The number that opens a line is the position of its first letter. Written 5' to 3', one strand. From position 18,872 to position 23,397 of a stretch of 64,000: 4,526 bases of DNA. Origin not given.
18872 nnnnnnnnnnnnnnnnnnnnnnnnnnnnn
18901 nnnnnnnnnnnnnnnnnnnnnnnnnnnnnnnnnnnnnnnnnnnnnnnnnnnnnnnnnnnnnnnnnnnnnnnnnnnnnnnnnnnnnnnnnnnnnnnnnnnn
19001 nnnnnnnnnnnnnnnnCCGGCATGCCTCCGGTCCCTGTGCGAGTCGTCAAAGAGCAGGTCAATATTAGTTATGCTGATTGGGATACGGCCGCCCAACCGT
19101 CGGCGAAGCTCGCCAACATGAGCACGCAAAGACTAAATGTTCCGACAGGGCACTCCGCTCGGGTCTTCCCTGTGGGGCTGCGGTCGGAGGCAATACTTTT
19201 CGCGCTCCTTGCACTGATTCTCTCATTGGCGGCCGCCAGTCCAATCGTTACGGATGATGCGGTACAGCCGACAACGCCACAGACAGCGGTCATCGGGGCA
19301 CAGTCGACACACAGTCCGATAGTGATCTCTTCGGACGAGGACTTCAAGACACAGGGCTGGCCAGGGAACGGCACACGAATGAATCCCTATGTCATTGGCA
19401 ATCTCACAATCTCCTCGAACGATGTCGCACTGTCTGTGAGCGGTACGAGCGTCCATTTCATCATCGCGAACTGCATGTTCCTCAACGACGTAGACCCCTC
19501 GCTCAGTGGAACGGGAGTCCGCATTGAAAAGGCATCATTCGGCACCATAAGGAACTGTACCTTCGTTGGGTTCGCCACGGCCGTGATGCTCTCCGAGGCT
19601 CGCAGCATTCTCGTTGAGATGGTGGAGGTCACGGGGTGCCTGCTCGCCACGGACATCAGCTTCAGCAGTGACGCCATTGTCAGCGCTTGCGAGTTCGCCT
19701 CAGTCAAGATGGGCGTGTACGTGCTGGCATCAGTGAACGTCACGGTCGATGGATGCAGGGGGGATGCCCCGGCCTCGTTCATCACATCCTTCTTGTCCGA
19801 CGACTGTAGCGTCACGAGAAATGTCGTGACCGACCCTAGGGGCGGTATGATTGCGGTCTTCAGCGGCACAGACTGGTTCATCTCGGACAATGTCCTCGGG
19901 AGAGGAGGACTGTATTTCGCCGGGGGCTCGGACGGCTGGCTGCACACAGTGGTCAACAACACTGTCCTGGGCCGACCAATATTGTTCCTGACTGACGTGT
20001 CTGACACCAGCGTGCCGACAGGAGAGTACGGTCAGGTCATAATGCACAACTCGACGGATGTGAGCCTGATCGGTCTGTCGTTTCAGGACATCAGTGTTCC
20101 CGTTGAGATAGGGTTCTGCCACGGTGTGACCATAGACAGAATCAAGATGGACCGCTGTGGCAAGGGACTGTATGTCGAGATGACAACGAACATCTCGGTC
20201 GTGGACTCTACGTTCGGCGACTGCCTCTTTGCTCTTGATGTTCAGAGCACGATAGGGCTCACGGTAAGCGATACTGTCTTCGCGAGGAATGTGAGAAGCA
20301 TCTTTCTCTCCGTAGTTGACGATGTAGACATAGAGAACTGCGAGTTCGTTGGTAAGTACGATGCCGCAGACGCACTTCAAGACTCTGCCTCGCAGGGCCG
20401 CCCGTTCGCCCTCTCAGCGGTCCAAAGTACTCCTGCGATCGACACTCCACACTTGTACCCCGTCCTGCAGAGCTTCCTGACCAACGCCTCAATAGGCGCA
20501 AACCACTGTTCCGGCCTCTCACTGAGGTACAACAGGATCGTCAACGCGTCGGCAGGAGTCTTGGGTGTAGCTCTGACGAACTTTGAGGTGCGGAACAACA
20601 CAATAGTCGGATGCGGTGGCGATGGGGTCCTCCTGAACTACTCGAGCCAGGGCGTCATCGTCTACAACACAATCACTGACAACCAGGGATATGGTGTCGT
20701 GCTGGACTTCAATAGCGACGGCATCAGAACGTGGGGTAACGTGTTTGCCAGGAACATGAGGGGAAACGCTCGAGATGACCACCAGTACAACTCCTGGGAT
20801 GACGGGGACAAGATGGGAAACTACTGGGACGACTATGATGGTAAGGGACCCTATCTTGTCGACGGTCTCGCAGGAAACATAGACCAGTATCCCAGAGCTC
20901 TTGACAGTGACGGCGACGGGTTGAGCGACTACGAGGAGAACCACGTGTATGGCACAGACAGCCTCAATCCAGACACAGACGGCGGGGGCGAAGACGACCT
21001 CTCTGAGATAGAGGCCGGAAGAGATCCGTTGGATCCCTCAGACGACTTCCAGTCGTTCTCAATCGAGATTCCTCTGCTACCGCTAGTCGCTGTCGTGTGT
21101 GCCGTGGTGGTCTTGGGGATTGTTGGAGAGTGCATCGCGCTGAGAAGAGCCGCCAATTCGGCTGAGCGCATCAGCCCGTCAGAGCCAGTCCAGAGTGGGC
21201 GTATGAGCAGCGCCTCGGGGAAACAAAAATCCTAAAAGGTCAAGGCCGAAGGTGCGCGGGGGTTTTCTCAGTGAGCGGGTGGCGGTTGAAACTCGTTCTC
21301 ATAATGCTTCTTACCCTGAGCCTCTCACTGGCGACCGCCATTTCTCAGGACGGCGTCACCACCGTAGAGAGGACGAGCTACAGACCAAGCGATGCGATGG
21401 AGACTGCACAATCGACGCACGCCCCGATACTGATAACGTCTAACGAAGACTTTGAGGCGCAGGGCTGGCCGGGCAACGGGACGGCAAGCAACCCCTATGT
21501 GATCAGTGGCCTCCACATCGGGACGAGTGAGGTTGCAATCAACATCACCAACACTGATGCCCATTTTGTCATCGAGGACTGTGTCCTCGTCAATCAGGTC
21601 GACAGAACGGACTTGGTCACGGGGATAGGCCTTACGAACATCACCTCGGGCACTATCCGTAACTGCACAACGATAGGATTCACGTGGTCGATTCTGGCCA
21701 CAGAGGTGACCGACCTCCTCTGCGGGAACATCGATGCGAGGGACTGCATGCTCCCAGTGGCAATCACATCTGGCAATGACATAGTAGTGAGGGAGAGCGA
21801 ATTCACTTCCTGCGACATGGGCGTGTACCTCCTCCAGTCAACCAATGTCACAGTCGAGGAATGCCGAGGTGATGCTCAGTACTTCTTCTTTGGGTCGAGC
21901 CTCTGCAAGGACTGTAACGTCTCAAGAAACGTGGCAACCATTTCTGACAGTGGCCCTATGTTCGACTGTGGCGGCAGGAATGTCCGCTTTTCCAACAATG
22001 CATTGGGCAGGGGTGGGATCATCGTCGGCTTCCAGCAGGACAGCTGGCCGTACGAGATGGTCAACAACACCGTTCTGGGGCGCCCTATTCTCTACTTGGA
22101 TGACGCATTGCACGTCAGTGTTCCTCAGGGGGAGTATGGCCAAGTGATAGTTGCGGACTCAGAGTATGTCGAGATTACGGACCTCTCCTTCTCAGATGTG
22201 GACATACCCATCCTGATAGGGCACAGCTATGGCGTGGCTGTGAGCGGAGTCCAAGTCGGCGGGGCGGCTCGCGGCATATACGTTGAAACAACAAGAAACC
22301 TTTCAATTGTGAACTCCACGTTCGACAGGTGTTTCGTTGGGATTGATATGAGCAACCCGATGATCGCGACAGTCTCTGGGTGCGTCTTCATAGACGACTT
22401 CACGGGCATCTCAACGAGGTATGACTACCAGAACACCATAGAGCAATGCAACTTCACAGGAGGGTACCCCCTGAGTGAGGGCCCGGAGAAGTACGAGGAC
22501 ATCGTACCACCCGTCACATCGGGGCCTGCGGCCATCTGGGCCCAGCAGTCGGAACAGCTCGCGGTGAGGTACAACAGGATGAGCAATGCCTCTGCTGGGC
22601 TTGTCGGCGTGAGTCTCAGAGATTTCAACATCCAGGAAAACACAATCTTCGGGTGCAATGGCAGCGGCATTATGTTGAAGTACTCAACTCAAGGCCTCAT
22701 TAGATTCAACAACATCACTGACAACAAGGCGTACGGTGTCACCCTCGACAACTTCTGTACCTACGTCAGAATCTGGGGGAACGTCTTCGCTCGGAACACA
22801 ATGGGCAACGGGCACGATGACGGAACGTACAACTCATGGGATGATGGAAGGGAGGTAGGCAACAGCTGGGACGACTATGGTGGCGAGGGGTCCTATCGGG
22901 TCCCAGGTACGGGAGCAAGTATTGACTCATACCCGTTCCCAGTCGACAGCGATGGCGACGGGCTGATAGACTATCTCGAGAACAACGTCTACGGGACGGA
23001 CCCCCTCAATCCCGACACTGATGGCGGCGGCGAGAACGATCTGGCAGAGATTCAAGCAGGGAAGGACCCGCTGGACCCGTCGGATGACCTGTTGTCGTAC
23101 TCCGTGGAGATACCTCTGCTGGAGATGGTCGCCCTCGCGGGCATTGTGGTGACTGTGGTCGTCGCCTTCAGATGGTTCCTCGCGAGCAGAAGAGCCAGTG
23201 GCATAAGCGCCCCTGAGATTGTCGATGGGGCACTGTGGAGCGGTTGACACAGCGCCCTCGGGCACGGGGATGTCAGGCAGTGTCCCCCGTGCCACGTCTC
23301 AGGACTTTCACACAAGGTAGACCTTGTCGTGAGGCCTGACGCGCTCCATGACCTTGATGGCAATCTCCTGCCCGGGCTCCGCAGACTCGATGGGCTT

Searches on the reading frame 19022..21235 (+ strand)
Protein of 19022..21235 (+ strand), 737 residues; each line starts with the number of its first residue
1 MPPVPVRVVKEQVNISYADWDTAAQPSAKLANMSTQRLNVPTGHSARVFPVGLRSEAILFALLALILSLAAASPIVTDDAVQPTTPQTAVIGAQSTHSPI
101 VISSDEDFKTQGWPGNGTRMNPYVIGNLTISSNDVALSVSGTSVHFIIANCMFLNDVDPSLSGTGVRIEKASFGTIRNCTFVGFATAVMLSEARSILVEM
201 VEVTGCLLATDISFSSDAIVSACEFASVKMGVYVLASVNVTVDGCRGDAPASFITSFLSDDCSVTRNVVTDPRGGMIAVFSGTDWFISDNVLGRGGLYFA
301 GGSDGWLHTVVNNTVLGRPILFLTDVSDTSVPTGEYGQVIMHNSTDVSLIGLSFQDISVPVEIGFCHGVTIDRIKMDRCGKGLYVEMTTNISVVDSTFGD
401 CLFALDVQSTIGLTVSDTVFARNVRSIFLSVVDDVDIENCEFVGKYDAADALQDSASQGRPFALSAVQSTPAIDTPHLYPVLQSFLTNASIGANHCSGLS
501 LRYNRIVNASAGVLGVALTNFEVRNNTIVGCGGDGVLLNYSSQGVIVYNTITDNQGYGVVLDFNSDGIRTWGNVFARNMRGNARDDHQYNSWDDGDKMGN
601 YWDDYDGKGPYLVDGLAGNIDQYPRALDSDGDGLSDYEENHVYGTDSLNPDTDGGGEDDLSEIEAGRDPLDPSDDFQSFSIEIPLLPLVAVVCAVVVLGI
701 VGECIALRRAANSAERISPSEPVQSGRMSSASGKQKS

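Call 12: search_protein_families(library=pfam, proteins=[window:19022-21235:+], max_evalue=0.01)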
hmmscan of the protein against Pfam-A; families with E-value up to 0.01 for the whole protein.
window:19022-21235:+ (737 aa): 5 families
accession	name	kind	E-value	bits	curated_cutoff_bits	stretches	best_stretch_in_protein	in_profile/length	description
PF05048.19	NosD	-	2.3e-27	96.3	23.6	2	496-607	90-212/212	Periplasmic copper-binding protein (NosD)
PF13229.12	Beta_helix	-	1.4e-26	93.4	25.9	3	124-267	12-156/158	Right handed beta helix region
PF18884.5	TSP3_bac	-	2.5e-06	27.6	25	1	628-650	1-22/22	Bacterial TSP3 repeat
PF07602.17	DUF1565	-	0.0058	16.4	20.3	0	514-576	125-185/257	Protein of unknown function (DUF1565)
PF01696.23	Adeno_E1B_55K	-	0.0072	15.5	24.5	0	147-240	125-213/387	Adenovirus EB1 55K protein / large t-antigen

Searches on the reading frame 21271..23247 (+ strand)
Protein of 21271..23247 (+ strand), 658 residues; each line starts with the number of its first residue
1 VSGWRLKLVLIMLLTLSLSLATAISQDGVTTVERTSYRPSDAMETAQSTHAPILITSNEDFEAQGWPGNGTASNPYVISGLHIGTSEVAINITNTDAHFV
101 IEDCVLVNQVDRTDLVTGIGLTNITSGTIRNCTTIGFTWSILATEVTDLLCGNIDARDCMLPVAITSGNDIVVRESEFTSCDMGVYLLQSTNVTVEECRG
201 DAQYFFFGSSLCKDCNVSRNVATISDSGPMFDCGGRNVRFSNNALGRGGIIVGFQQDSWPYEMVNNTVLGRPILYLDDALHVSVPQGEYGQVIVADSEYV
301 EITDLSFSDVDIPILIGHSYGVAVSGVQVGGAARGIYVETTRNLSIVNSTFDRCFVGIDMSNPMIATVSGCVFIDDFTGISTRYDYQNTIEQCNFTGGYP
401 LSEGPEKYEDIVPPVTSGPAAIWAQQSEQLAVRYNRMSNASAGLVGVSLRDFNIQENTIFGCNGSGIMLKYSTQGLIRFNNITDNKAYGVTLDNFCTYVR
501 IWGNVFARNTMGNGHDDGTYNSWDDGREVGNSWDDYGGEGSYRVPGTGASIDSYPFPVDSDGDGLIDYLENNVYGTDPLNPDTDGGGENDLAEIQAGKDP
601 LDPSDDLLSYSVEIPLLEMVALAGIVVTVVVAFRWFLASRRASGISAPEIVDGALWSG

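Call 12: search_protein_families(library=pfam, proteins=[window:21271-23247:+], max_evalue=0.01)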
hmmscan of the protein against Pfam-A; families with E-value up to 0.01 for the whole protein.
window:21271-23247:+ (658 aa): 4 families
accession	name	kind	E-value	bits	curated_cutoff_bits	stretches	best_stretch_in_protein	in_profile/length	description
PF05048.19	NosD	-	1e-26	94.1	23.6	3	420-538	83-212/212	Periplasmic copper-binding protein (NosD)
PF13229.12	Beta_helix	-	1e-22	80.9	25.9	2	335-506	2-158/158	Right handed beta helix region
PF18884.5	TSP3_bac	-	6.3e-06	26.4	25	1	559-581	1-22/22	Bacterial TSP3 repeat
PF01696.23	Adeno_E1B_55K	-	0.0001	21.6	24.5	0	304-359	152-206/387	Adenovirus EB1 55K protein / large t-antigen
